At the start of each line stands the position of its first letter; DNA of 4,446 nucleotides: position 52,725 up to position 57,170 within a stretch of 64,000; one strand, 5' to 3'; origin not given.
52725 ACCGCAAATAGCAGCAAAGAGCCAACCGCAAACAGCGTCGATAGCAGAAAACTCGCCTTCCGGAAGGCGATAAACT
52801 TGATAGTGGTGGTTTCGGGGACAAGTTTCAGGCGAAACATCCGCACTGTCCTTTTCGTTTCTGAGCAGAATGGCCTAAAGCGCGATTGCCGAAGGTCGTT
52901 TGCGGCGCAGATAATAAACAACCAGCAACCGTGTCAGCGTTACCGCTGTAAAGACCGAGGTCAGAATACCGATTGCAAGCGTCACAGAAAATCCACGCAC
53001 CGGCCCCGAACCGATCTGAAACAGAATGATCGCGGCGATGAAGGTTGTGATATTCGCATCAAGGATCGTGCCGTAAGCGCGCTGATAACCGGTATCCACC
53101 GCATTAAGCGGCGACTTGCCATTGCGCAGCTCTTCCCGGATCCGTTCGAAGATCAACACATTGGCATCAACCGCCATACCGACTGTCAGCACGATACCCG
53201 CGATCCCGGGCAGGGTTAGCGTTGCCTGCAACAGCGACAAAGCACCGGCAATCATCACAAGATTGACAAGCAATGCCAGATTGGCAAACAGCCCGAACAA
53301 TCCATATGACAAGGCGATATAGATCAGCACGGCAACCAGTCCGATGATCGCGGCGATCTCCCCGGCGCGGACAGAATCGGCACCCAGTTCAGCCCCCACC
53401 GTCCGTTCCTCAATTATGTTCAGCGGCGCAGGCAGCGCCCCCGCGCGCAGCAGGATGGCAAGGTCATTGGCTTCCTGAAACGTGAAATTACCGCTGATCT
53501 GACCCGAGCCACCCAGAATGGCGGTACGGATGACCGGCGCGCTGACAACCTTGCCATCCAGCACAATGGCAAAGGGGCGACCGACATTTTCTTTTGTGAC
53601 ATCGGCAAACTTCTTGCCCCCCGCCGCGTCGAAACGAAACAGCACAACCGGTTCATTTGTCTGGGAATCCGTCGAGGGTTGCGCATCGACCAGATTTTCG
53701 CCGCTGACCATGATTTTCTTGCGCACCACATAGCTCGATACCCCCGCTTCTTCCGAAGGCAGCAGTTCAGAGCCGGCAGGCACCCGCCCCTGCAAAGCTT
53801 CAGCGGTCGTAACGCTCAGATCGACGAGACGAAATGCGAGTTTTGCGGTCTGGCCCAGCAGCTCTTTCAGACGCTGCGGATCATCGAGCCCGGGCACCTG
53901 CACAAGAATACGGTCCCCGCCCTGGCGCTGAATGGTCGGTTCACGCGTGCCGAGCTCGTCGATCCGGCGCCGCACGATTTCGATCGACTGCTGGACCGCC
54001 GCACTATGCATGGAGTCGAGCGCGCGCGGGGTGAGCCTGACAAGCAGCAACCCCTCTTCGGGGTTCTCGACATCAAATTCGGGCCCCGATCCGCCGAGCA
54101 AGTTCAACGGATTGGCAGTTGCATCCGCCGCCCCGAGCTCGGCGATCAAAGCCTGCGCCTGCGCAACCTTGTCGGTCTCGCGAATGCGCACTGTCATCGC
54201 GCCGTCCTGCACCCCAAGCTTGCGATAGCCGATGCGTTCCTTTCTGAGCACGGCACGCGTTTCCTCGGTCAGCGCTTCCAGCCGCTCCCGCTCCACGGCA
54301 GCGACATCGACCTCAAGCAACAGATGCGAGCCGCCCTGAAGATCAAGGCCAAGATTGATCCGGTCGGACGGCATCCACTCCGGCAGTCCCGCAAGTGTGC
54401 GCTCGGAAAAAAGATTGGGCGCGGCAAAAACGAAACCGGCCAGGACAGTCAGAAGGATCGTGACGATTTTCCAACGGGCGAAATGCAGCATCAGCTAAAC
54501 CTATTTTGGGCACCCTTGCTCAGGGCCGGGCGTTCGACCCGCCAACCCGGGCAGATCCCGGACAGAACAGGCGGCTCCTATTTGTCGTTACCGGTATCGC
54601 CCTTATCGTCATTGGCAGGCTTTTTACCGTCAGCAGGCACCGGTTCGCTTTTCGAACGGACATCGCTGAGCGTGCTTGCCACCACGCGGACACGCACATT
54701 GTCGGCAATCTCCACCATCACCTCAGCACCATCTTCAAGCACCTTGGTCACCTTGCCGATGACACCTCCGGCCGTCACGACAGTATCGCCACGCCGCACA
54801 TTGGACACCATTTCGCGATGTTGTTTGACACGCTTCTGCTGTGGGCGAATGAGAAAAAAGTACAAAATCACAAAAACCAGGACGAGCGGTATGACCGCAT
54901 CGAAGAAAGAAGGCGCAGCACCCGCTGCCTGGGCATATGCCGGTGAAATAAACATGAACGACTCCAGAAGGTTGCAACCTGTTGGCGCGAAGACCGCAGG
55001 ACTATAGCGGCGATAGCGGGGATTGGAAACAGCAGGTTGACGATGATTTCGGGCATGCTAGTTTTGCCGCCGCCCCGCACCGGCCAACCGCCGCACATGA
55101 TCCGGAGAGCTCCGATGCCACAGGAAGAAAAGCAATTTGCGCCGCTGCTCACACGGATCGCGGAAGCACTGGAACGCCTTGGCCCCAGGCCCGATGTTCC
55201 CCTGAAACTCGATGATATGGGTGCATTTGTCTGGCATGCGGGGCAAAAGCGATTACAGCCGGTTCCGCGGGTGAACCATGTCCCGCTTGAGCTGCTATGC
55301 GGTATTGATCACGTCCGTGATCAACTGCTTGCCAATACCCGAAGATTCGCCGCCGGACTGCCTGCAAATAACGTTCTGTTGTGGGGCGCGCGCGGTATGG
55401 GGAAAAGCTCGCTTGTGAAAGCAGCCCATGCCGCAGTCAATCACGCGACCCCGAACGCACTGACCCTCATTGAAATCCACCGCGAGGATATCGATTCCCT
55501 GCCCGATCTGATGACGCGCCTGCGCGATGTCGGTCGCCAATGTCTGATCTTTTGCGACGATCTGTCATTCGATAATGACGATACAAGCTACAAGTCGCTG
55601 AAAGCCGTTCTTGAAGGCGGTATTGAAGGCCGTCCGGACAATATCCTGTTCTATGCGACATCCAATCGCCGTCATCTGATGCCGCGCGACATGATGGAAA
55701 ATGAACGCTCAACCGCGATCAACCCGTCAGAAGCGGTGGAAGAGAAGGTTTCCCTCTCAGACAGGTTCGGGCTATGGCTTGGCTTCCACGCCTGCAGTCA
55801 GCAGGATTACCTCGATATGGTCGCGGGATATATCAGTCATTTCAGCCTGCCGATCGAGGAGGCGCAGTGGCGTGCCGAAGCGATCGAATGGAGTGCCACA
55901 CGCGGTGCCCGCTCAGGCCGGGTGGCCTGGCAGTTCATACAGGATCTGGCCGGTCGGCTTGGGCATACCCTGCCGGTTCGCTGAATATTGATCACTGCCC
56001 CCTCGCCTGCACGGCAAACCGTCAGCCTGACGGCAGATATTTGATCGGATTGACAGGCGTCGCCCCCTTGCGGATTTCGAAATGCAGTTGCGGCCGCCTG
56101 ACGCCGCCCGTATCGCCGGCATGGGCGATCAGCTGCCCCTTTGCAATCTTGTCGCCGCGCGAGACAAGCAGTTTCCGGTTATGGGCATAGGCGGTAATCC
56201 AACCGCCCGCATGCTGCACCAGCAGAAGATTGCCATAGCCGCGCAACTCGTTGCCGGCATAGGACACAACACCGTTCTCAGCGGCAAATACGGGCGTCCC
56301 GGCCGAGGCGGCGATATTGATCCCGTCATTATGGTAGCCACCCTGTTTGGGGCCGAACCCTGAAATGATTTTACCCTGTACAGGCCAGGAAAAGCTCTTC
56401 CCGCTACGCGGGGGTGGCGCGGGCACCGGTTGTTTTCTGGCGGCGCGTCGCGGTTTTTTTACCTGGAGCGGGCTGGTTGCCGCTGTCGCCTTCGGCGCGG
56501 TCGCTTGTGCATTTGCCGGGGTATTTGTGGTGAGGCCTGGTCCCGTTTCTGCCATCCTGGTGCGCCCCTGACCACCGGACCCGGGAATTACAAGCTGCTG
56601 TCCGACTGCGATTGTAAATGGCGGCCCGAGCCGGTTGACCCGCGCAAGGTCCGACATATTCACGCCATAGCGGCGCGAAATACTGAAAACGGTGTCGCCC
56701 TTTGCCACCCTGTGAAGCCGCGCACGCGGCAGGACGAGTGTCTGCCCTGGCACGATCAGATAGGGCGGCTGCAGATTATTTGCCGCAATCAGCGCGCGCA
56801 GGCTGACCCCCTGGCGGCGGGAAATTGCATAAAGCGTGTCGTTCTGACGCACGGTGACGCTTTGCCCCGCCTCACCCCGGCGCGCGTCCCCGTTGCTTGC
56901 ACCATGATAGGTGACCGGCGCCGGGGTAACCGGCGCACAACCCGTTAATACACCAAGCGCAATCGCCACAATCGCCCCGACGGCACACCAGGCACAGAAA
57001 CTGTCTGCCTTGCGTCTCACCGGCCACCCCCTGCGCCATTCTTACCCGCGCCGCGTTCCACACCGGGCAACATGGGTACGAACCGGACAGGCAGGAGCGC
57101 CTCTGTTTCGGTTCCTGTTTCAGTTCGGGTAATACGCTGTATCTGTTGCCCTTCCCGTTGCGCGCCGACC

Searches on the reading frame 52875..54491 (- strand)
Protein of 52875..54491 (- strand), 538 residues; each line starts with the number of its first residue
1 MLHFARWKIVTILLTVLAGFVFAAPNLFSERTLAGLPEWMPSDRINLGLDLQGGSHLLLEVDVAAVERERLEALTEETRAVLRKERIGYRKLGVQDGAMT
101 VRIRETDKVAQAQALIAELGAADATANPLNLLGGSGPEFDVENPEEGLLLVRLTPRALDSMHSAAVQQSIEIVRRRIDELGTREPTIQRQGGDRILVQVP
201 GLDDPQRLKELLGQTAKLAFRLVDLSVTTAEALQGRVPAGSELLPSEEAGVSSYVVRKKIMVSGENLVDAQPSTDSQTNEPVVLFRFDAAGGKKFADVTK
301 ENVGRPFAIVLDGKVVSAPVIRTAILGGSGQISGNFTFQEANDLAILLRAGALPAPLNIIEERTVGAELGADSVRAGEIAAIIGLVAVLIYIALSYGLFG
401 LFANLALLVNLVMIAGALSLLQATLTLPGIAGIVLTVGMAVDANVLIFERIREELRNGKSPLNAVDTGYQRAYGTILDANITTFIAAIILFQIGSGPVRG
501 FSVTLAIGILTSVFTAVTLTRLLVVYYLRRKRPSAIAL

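Call 58: search_protein_families(library=pfam, proteins=[window:52875-54491:-], max_evalue=0.001)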
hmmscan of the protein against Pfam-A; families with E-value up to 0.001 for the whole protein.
window:52875-54491:- (538 aa): 7 families
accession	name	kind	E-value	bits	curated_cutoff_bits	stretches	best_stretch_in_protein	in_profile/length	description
PF22599.2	SecDF_P1_head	-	4.8e-44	149.3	27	1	242-355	2-114/114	SecDF, P1 head subdomain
PF21760.3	SecD_1st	-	2.9e-27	94.3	27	1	166-224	1-59/60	Protein translocase subunit SecDF, P1 domain, N-terminal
PF02355.23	SecD_SecF_C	-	2.7e-20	73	20.5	1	358-527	14-186/189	Protein export membrane protein SecD/SecF, C-terminal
PF03176.21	MMPL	-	2.2e-09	37.2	20.5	1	400-530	176-305/333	MMPL family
PF13721.11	SecD-TM1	-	1.5e-07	32.2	30.5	0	2-31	2-31/103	SecD export protein N-terminal TM region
PF00873.25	ACR_tran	-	1.7e-06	26.5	28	1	379-532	338-494/1021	AcrB/AcrD/AcrF family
PF07549.19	Sec_GG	-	4.7e-06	26.4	20.3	1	44-64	7-27/28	SecD/SecF GG Motif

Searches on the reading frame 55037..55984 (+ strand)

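Call 58: search_protein_families(library=pfam, proteins=[window:55037-55984:+], max_evalue=0.001)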
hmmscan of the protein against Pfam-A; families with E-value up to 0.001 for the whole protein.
window:55037-55984:+ (315 aa): 3 families
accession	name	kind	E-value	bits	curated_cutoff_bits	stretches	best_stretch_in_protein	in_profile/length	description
PF05673.19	DUF815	-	3.7e-106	354.3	23.8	1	61-307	3-248/249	Protein of unknown function (DUF815)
PF13191.12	AAA_16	-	4e-07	31.1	32.6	1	91-137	6-51/167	AAA ATPase domain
PF00004.35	AAA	-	0.00079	20.3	21.2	0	113-224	1-122/131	ATPase family associated with various cellular activities (AAA)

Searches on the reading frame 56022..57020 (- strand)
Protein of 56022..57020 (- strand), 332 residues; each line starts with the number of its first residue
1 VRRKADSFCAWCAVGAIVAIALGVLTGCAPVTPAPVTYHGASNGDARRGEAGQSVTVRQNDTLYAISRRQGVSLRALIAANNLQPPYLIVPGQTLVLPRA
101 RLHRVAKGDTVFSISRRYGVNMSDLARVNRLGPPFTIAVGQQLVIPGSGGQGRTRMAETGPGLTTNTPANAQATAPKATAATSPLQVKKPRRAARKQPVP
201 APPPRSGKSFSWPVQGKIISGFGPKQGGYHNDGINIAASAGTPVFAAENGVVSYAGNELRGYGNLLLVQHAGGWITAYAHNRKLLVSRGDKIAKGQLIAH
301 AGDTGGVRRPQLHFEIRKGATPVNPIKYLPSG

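Call 87: search_protein_families(library=pfam, proteins=[window:56022-57020:-], max_evalue=0.001)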
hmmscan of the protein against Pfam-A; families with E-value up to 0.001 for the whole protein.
window:56022-57020:- (332 aa): 3 families
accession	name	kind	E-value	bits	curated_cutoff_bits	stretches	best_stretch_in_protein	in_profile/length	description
PF01476.26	LysM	-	1.3e-31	108.7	20.9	2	103-146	1-43/43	LysM domain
PF01551.29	Peptidase_M23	-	3.9e-31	107.5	28.7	1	231-325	3-96/96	Peptidase family M23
PF23473.1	LysM3_LYK4_5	-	8.3e-07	29.4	29.3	0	57-97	7-46/48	LYK4/5 LysM3 domain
